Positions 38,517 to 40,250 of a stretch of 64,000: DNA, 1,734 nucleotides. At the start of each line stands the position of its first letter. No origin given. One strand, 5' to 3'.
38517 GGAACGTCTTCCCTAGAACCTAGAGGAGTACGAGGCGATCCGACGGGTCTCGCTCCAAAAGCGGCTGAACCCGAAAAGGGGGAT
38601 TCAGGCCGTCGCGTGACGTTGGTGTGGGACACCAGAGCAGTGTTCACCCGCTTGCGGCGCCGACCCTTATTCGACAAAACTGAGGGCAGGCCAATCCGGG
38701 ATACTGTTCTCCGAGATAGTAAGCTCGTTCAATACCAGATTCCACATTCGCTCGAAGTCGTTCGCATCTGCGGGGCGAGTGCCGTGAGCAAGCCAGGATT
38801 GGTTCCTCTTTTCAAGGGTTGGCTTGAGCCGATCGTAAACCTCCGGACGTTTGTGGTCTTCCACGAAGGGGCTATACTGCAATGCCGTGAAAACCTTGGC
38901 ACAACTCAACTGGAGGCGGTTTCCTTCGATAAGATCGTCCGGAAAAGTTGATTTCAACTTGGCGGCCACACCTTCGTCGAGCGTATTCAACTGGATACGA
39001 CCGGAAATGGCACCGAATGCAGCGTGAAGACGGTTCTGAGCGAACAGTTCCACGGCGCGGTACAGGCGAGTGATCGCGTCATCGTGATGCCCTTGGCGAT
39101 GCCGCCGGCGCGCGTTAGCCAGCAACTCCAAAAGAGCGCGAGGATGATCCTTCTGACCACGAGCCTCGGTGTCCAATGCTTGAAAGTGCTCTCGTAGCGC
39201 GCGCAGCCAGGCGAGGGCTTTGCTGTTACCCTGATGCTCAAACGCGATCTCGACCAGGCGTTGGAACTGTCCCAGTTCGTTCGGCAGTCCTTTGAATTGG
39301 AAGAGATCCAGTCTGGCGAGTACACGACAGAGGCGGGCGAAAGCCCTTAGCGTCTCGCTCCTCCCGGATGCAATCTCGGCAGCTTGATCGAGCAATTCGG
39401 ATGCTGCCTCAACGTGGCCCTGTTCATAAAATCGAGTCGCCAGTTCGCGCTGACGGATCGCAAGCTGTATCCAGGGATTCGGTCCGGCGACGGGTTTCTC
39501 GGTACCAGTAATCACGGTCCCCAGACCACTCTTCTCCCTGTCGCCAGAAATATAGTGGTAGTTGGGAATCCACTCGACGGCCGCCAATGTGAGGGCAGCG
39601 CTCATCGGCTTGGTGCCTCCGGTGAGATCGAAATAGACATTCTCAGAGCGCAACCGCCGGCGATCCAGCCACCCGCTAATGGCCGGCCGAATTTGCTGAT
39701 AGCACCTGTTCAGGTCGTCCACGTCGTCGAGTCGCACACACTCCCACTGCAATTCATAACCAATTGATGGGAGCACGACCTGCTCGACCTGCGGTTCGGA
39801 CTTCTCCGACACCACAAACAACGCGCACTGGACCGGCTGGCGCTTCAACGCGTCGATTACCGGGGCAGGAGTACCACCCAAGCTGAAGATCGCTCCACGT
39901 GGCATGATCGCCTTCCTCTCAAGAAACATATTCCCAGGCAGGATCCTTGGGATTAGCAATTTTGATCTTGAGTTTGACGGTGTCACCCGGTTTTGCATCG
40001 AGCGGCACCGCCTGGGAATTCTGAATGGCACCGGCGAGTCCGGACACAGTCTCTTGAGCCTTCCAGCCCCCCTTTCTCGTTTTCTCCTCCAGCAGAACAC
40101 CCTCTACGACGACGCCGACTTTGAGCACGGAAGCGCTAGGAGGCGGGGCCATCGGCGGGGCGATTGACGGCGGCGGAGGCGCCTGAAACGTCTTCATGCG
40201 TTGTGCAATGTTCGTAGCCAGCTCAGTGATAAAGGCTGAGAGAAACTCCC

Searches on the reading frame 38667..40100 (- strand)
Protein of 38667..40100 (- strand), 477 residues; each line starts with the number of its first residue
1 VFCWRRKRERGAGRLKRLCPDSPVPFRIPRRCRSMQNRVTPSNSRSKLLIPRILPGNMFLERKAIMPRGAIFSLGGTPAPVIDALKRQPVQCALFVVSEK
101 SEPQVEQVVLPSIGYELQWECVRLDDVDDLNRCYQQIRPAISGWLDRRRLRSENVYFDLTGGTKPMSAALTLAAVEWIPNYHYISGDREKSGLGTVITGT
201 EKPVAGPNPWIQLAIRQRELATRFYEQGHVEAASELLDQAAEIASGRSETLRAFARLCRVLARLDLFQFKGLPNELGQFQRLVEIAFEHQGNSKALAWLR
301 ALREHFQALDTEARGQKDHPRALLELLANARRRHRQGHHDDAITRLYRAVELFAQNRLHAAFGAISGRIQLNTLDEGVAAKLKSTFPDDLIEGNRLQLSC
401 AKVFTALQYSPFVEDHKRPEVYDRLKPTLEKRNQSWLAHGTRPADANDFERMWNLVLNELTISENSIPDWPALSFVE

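Call 20: search_protein_families(library=pfam, proteins=[window:38667-40100:-], max_evalue=0.001)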
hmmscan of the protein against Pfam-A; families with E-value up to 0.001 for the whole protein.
window:38667-40100:- (477 aa): 1 family
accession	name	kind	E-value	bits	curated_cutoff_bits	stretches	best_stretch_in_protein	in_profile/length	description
PF09670.15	Cas_Cas02710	-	3.4e-22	79.3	27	1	314-458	4-148/153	Csm6 HEPN domain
